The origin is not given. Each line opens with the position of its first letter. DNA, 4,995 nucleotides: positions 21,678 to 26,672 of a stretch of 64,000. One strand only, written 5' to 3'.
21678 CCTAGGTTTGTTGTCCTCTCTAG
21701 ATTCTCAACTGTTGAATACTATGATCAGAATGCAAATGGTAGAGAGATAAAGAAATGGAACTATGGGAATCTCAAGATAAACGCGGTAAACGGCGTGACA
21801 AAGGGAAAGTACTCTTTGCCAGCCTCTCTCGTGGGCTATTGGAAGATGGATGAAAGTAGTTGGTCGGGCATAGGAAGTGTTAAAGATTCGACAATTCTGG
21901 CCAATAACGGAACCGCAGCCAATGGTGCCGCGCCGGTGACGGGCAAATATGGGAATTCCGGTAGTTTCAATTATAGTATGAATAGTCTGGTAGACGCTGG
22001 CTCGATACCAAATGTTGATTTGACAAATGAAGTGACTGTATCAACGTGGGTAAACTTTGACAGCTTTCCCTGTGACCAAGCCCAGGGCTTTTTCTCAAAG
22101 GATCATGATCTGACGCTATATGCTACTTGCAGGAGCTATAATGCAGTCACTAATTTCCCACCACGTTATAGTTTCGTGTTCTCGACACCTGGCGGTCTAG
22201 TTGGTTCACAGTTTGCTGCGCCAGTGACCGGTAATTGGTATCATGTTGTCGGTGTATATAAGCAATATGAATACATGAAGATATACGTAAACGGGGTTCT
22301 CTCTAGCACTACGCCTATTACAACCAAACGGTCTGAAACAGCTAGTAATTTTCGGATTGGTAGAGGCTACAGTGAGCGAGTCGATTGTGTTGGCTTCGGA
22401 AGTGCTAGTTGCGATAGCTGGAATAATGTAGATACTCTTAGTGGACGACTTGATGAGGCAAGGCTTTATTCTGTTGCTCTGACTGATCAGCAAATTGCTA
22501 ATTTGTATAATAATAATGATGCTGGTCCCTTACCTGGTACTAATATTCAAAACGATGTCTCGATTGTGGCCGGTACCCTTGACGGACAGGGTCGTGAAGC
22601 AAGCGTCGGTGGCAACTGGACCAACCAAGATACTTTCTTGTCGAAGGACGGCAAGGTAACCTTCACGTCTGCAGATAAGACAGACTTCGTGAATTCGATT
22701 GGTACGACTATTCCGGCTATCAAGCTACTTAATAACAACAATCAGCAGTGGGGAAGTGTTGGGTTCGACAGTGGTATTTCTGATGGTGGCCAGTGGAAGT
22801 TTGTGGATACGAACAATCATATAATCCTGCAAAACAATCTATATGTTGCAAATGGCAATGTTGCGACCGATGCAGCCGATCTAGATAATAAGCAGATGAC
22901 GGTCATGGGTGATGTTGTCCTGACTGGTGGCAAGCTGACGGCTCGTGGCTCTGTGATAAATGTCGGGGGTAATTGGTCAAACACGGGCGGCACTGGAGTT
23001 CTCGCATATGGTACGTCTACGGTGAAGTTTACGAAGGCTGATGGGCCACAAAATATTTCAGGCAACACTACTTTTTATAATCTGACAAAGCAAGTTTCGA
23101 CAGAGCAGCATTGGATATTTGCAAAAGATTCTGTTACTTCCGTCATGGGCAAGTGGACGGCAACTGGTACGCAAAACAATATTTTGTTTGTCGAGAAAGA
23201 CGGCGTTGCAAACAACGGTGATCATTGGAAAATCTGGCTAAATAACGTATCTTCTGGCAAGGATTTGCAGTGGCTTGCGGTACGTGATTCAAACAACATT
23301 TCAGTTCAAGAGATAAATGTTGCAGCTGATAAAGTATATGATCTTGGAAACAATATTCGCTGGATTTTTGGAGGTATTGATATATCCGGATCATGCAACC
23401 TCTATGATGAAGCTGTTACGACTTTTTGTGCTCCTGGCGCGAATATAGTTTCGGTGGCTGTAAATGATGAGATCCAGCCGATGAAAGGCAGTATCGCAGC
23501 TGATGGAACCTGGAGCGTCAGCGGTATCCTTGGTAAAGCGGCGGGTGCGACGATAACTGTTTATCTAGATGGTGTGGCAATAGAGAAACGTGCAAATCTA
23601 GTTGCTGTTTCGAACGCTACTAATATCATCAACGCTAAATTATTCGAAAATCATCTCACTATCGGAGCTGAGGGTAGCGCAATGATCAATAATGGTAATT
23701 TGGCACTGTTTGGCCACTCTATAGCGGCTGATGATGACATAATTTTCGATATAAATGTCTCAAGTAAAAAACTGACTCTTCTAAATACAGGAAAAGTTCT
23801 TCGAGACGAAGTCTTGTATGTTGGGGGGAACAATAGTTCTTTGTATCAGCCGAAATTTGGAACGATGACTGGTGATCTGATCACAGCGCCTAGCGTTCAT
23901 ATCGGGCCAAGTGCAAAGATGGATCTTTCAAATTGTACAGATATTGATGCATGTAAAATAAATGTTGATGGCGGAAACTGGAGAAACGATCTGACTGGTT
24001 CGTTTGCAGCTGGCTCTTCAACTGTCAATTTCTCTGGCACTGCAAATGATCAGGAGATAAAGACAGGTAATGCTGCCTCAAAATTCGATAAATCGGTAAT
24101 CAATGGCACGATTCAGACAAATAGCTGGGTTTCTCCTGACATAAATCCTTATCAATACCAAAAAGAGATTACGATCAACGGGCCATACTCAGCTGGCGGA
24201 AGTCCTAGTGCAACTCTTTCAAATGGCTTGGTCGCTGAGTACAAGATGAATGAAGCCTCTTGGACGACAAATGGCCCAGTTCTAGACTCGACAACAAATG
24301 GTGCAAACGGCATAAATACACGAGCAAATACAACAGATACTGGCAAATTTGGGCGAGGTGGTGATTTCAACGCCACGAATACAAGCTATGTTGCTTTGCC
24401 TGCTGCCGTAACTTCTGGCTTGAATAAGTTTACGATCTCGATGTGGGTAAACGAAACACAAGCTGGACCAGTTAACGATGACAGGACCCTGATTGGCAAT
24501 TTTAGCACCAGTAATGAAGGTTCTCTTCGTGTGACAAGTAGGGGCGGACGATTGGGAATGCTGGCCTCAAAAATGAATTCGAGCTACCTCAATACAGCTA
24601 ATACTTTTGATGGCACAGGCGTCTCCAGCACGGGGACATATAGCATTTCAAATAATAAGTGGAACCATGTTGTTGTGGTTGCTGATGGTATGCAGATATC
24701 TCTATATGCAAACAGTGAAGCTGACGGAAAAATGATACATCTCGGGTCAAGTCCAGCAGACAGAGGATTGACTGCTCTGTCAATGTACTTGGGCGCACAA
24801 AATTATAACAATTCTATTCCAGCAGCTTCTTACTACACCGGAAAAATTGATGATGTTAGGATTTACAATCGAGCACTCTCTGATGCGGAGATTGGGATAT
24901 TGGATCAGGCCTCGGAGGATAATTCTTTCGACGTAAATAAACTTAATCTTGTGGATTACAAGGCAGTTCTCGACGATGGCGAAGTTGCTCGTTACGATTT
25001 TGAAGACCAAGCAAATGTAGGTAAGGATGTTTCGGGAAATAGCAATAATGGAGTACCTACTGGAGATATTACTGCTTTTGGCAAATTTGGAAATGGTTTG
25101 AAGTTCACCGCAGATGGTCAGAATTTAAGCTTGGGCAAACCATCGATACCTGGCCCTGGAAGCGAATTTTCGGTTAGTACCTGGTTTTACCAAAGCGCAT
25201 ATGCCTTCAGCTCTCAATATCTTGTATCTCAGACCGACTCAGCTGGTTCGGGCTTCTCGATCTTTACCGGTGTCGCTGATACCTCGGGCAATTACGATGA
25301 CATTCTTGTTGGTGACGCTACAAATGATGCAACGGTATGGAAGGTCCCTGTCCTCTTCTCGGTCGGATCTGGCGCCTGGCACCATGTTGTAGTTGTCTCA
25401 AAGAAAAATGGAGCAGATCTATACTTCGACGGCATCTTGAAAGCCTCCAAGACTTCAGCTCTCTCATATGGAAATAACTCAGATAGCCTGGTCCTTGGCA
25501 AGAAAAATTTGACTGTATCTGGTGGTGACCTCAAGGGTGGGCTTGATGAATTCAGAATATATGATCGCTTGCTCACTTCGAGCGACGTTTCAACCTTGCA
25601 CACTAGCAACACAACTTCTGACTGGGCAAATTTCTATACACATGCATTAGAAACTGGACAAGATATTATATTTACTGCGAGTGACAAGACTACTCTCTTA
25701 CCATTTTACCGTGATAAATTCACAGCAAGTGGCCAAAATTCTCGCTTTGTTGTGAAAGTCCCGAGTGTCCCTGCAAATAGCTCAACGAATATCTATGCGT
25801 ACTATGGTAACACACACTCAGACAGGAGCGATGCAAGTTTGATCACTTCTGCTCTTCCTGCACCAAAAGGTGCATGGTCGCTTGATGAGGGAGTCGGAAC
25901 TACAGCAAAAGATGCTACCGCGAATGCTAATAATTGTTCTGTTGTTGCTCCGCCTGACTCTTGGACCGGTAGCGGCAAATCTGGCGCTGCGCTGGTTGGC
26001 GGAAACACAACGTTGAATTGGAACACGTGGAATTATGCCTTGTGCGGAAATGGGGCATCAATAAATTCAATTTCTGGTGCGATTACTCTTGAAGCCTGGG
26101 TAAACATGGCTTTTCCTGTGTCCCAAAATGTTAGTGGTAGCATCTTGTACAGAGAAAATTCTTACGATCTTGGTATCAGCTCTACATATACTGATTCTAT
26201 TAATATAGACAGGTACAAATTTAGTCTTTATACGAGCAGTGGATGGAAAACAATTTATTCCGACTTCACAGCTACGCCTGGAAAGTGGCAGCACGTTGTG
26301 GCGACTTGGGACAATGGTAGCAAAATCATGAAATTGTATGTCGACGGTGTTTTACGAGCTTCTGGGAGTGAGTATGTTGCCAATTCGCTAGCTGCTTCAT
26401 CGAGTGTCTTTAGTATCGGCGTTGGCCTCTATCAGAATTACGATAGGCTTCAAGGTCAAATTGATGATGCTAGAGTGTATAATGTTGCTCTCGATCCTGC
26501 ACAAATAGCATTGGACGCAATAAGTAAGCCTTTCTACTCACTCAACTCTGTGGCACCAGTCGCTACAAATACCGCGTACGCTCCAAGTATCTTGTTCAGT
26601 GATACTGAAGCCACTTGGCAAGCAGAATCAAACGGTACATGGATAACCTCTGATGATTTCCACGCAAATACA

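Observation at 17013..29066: Giant 4017-aa multi-domain lectin-like surface protein directly upstream of the type IV pilus operon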

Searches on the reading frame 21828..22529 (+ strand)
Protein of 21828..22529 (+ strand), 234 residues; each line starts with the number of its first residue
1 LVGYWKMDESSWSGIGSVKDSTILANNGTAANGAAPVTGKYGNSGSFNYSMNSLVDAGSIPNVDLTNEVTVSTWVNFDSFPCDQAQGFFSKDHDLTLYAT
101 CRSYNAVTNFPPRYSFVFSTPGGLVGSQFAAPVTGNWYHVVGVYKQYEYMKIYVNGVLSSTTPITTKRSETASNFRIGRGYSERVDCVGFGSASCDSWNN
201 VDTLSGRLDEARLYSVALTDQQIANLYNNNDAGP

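Call 35: search_protein_families(library=pfam, proteins=[window:21828-22529:+], max_evalue=1)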
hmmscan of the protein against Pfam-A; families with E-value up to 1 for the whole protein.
window:21828-22529:+ (234 aa): 3 families
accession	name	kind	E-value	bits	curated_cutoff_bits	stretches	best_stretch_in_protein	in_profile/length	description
PF13385.13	Laminin_G_3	-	3.2e-20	73.2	27.6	1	59-224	8-151/151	Concanavalin A-like lectin/glucanases superfamily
PF02973.23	Sialidase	-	0.15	12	26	1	149-224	118-182/189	Sialidase, N-terminal domain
PF23551.1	Zn_ribbon_20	-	0.19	12.2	27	1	145-156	10-21/35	Zinc beta-ribbon domain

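Call 100: search_solved_structures(query=window:21828-22529:+, max_evalue=1)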
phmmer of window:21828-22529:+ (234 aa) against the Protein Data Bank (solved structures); distinct sequences matched with E-value up to 1: 4.
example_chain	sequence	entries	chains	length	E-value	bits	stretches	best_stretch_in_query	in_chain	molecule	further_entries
3flp_A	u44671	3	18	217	0.18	14.7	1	134-230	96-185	SAP-like pentraxin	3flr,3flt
8p0z_A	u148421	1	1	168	0.55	13.2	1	112-158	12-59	Transferrin receptor protein 1, serum form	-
6y76_A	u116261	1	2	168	0.89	12.5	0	113-158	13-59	Transferrin receptor protein 1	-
6w3h_C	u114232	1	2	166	0.89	12.5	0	109-158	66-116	Transferrin receptor protein 1,Transferrin receptor protein 1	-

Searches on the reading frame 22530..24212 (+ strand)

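Call 35: search_protein_families(library=pfam, proteins=[window:22530-24212:+], max_evalue=1)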
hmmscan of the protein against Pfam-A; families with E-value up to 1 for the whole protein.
window:22530-24212:+ (561 aa): 1 family
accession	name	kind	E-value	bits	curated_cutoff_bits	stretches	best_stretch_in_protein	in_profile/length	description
PF04612.17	T2SSM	-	0.16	12.6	27.8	1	226-267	101-144/160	Type II secretion system (T2SS), protein M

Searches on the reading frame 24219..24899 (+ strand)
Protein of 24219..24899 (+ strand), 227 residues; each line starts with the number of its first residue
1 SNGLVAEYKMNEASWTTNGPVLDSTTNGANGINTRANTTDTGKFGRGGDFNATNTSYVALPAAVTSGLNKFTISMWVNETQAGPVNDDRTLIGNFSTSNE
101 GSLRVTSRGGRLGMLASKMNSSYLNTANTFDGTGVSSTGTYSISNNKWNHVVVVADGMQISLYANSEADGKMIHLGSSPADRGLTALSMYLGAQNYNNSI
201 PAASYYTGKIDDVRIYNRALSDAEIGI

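Call 35: search_protein_families(library=pfam, proteins=[window:24219-24899:+], max_evalue=1)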
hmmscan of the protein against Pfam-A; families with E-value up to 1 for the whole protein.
window:24219-24899:+ (227 aa): 5 families
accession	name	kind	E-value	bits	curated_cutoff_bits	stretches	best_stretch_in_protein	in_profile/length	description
PF13385.13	Laminin_G_3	-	3.3e-22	79.7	27.6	1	54-225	3-150/151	Concanavalin A-like lectin/glucanases superfamily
PF02210.31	Laminin_G_2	-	0.0028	18.6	22.9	1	128-216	34-124/126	Laminin G domain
PF07953.20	Toxin_R_bind_N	-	0.029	14.5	23.8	1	66-165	51-144/191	Clostridium neurotoxin, N-terminal receptor binding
PF13672.11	PP2C_2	-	0.036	14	24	1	103-167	118-183/209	Protein phosphatase 2C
PF00054.30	Laminin_G_1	-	0.077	13.7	24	1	136-218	43-128/131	Laminin G domain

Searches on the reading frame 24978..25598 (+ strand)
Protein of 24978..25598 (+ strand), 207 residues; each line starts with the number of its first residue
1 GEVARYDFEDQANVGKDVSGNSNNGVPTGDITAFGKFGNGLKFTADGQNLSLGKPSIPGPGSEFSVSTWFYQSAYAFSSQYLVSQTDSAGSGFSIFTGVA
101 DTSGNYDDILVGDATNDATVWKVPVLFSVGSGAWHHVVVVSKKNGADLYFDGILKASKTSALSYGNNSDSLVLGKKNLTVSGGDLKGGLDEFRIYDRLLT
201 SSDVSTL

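Call 35: search_protein_families(library=pfam, proteins=[window:24978-25598:+], max_evalue=1)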
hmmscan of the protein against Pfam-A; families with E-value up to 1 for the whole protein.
window:24978-25598:+ (207 aa): 2 families
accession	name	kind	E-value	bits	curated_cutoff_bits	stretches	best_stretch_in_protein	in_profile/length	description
PF13385.13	Laminin_G_3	-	5.5e-21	75.7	27.6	1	48-205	5-151/151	Concanavalin A-like lectin/glucanases superfamily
PF02210.31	Laminin_G_2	-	0.073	14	22.9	1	128-176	49-99/126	Laminin G domain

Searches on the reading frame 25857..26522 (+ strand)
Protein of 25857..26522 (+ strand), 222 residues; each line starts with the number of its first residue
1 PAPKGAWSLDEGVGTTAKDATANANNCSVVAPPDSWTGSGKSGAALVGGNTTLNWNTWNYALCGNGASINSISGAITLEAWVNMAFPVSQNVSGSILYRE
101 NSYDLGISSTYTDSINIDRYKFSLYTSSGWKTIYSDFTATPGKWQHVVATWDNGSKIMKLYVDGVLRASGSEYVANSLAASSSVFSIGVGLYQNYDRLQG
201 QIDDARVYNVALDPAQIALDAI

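Call 35: search_protein_families(library=pfam, proteins=[window:25857-26522:+], max_evalue=1)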
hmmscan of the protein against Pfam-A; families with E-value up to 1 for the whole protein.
window:25857-26522:+ (222 aa): 2 families
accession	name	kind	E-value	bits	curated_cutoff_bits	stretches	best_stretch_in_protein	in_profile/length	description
PF13385.13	Laminin_G_3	-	3.3e-25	89.4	27.6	1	69-218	14-151/151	Concanavalin A-like lectin/glucanases superfamily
PF00354.24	Pentaxin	-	1.4e-05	25.3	25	1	137-218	78-164/194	Pentaxin family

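Call 101: search_solved_structures(query=window:25857-26522:+, max_evalue=1)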
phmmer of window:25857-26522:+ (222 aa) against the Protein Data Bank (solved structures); distinct sequences matched with E-value up to 1: 18.
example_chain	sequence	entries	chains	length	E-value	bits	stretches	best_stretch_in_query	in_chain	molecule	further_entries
5hon_A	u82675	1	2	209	1.1e-06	31.8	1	128-218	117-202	Extracellular arabinanase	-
8a7d_C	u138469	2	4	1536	0.0003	23.8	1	95-212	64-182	Pappalysin-1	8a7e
7y5n_C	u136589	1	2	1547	0.00031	23.8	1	95-212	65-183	Pappalysin-1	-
7ufg_A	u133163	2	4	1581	0.00031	23.8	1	95-212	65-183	Pappalysin-1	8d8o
8hgg_C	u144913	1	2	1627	0.00033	23.7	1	95-212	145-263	Pappalysin-1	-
7y5q_A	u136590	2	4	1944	0.00041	23.4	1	95-212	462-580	Maltose/maltodextrin-binding periplasmic protein,Pappalysin-1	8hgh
8sl1_A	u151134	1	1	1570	0.021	17.8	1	99-171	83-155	Pappalysin-2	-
8pvq_A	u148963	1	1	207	0.035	17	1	133-189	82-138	Pentraxin-related protein PTX3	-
9k6v_A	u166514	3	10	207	0.035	17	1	133-189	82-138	Pentraxin-related protein PTX3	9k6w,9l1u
9k6u_B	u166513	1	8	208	0.036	17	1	133-189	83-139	Pentraxin-related protein PTX3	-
9k6n_A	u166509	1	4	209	0.036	17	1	133-188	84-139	Pentraxin-related protein PTX3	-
6ype_A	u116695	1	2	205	0.05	16.6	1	136-176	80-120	Neuronal pentraxin-1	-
8s50_B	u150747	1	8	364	0.097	15.6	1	133-188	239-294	Pentraxin-related protein PTX3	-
7zl1_B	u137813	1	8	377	0.1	15.5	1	133-188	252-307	Pentraxin-related protein PTX3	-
2ivw_A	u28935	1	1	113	0.12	15.3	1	164-213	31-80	PILP PILOT PROTEIN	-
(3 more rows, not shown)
